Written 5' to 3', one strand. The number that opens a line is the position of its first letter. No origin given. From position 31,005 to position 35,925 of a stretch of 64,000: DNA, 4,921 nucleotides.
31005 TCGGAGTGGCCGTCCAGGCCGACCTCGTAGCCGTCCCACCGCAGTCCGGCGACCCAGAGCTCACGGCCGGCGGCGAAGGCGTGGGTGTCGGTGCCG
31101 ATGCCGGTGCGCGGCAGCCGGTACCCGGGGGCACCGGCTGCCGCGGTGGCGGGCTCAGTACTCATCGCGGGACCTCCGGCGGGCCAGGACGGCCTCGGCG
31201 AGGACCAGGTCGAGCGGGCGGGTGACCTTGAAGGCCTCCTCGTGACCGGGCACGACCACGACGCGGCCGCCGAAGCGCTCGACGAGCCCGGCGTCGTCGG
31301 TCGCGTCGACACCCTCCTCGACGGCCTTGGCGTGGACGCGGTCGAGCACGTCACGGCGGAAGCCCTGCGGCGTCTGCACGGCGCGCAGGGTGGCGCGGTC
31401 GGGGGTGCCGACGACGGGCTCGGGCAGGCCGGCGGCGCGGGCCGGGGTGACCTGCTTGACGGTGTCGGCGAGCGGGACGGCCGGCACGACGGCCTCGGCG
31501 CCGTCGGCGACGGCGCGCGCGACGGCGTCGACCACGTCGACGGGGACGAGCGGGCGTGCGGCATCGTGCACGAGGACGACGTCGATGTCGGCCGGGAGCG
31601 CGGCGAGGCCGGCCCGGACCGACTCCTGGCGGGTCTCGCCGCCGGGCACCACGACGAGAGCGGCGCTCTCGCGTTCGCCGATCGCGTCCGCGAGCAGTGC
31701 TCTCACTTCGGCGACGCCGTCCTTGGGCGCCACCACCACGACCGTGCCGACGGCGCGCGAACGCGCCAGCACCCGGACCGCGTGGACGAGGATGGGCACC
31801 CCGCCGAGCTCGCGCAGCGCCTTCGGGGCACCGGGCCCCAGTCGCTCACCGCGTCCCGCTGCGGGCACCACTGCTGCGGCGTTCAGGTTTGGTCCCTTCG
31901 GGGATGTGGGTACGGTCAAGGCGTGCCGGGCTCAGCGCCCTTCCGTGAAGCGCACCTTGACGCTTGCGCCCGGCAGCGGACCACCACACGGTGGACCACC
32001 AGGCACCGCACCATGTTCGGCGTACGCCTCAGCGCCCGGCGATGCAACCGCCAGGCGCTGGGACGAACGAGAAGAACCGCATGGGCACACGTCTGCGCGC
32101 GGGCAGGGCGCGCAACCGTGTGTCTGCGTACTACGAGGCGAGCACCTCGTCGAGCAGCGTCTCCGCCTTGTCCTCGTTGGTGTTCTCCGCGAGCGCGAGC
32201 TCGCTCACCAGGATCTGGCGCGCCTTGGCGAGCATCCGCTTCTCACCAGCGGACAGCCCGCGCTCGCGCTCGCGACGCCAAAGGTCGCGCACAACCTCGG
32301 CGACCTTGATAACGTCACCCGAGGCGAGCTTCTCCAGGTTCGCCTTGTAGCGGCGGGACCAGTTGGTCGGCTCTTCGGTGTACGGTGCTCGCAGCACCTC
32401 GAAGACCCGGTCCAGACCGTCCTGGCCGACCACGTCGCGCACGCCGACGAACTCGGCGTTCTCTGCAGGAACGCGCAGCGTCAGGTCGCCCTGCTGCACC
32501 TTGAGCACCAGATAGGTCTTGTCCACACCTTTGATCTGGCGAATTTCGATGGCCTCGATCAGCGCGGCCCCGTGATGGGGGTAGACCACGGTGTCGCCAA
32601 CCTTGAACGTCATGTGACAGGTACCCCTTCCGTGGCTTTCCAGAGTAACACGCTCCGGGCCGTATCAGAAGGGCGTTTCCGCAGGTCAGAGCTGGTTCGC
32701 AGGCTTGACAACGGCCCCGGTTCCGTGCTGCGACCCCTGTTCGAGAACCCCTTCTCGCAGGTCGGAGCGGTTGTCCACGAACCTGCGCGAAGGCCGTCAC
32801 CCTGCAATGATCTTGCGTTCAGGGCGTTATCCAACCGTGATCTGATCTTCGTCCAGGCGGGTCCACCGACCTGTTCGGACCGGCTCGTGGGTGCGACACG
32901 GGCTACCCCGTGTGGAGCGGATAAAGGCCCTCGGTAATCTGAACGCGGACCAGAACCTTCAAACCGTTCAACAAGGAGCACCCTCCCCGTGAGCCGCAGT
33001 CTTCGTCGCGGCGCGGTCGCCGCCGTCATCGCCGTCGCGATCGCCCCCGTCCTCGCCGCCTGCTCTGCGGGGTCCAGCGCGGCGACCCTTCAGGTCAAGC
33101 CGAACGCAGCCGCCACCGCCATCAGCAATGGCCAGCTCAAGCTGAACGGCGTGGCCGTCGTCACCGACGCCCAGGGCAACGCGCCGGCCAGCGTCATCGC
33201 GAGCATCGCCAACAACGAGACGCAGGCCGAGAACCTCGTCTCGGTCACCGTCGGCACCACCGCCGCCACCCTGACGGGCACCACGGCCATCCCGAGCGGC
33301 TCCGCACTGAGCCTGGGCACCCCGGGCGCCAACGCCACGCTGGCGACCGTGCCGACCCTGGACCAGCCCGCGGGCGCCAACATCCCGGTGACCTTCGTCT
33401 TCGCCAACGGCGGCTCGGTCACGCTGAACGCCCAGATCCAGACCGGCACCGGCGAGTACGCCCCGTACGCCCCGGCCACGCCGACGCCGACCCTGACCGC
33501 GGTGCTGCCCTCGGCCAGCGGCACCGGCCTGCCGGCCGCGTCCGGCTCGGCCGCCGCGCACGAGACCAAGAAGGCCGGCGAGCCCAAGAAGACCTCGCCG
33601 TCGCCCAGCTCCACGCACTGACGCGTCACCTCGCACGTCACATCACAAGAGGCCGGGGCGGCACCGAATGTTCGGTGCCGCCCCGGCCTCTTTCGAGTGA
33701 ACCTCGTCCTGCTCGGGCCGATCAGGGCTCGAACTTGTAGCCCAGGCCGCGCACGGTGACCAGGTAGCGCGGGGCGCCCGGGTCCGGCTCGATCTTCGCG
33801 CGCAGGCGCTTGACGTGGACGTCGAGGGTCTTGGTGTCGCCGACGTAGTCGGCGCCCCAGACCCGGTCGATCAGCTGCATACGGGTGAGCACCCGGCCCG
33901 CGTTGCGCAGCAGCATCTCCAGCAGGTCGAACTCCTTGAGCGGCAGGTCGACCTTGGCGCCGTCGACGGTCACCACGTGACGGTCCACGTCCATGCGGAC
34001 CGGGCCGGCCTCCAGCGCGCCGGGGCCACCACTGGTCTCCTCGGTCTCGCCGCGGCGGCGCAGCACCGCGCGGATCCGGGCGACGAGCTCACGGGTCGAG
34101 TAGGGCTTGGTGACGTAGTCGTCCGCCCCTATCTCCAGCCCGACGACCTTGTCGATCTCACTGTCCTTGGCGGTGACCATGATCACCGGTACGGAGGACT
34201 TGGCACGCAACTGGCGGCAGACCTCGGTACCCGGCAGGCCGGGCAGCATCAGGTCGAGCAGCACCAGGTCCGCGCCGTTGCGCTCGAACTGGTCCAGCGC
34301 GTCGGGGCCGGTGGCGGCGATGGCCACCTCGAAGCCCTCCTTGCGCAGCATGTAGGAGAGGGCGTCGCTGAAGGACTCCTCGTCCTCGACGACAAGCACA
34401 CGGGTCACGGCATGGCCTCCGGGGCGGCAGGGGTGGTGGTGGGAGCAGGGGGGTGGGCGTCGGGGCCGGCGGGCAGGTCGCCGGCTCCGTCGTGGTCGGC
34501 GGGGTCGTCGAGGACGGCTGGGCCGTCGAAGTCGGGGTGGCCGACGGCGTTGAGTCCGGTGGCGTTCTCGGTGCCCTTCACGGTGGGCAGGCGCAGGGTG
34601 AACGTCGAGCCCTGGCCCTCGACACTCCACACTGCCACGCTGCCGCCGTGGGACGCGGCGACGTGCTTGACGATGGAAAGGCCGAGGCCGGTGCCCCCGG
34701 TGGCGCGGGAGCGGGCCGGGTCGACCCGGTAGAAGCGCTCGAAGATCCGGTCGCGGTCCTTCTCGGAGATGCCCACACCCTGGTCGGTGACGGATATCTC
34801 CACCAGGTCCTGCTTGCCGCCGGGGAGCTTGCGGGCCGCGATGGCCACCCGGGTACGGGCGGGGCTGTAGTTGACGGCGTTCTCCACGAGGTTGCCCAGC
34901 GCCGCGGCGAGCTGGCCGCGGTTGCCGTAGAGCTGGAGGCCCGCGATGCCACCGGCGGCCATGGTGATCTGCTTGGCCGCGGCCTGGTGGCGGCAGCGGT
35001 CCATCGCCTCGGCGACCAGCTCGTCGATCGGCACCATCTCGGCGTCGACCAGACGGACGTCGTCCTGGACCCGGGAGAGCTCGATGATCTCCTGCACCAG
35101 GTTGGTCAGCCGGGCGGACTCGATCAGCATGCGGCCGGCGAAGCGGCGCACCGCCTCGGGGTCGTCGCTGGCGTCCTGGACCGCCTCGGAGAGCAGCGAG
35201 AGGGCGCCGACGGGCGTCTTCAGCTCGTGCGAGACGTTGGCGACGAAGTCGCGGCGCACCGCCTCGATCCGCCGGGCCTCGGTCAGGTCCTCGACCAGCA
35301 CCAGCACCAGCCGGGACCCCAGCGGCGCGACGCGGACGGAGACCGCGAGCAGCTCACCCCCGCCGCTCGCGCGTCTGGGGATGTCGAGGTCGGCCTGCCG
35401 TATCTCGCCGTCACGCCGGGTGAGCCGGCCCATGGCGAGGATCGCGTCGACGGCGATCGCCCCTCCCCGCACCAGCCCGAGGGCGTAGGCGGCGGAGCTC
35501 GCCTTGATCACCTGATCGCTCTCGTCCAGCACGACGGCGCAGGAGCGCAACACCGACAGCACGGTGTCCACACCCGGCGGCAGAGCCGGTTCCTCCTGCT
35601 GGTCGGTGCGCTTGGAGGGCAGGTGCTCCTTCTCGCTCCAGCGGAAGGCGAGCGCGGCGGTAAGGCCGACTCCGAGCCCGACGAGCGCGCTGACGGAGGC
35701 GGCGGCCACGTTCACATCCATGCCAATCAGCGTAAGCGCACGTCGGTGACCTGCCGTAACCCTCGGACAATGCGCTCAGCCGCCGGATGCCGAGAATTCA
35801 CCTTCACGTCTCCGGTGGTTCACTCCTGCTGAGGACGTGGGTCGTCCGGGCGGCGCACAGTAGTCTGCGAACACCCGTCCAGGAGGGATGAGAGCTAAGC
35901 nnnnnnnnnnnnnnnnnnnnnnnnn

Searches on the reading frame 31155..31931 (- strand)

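Call 93: search_protein_families(library=pfam, proteins=[window:31155-31931:-], max_evalue=0.001)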
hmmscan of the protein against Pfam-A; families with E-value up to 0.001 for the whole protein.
window:31155-31931:- (258 aa): 2 families
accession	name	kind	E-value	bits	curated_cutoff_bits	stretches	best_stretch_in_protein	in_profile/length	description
PF01128.25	IspD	-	4.4e-66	223.2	27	1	19-250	2-220/221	2-C-methyl-D-erythritol 4-phosphate cytidylyltransferase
PF12804.13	NTP_transf_3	-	1.1e-10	42.3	27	1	20-152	1-123/160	MobA-like NTP transferase domain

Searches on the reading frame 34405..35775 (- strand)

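Call 93: search_protein_families(library=pfam, proteins=[window:34405-35775:-], max_evalue=0.001)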
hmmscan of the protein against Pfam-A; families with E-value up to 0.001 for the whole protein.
window:34405-35775:- (456 aa): 2 families
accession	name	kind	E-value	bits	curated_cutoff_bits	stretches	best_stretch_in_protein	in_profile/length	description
PF02518.31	HATPase_c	-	8e-28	97.5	26.4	1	286-398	3-109/111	Histidine kinase-, DNA gyrase B-, and HSP90-like ATPase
PF00512.31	HisKA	-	1.7e-13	50.8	26.9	1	174-237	2-64/66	His Kinase A (phospho-acceptor) domain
